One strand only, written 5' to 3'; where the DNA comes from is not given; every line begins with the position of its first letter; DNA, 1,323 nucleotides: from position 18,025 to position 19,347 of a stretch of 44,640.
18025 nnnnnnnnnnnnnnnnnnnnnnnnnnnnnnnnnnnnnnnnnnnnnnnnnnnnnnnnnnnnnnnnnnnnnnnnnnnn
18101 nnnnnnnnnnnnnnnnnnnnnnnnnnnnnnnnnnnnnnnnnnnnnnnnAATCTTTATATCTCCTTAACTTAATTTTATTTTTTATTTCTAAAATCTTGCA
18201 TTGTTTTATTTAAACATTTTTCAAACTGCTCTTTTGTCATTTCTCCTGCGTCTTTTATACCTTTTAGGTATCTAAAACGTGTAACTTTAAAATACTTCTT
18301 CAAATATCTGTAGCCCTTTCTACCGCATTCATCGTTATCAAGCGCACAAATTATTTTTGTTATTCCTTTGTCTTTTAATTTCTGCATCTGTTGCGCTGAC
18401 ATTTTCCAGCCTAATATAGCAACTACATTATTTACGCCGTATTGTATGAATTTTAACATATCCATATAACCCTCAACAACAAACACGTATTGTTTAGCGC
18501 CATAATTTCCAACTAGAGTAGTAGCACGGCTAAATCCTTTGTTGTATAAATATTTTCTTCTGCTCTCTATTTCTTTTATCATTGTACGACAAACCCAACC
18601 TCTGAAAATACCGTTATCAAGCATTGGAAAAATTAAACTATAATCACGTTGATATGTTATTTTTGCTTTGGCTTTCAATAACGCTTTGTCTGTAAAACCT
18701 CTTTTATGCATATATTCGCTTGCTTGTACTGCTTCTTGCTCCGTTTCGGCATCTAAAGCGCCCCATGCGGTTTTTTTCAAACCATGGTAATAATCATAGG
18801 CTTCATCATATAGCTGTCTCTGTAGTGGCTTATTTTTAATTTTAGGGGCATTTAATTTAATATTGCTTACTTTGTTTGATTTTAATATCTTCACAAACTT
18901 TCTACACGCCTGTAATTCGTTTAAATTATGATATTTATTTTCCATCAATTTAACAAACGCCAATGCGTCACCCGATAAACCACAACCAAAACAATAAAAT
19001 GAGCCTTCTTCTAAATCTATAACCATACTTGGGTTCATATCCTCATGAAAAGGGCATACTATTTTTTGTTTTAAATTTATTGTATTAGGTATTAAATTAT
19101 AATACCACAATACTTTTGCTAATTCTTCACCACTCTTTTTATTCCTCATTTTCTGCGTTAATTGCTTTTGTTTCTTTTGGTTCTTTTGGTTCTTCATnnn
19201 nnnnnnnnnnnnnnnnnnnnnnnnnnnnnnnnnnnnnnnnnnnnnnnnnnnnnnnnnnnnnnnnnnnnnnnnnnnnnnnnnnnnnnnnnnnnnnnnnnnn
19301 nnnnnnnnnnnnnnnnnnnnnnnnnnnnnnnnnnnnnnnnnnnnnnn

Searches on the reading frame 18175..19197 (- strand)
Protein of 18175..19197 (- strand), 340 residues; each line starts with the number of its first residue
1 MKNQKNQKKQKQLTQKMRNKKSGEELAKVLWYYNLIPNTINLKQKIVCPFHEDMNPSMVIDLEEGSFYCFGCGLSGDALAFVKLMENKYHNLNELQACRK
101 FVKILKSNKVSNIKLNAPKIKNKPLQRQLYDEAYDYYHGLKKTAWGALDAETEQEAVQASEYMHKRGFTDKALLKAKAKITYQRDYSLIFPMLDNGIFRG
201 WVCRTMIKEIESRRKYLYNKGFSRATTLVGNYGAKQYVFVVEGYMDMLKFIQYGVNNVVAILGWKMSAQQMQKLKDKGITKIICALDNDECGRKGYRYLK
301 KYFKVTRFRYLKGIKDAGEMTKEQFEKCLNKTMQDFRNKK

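Call 13: search_protein_families(library=phrogs, proteins=[window:18175-19197:-], max_evalue=0.001)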
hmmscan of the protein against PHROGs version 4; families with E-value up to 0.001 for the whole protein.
window:18175-19197:- (340 aa): 10 families
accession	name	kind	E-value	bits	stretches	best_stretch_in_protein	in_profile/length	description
phrog_47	-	DNA, RNA and nucleotide metabolism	3.5e-36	126.1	1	48-331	55-332/947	DNA primase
phrog_6444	-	DNA, RNA and nucleotide metabolism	3.6e-31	109.6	2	214-333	229-363/577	DNA primase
phrog_239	-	DNA, RNA and nucleotide metabolism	6.2e-14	52.9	1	40-326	37-301/801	DNA primase/helicase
phrog_11992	-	unknown function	4.3e-13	50.9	1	40-101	24-79/177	-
phrog_360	-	DNA, RNA and nucleotide metabolism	4e-12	47.4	1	25-90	7-76/133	DNA primase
phrog_2304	-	DNA, RNA and nucleotide metabolism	1.9e-11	45.3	1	26-99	15-88/133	DNA primase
phrog_18097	-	DNA, RNA and nucleotide metabolism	2.6e-10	41.2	1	47-100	36-85/199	DNA primase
phrog_26824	-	unknown function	1e-07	31.5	1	38-103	20-84/868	-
phrog_849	-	DNA, RNA and nucleotide metabolism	3.4e-07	30.6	1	64-335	58-342/435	DNA primase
phrog_22657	-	unknown function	2e-06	26.7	1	234-295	257-317/1185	-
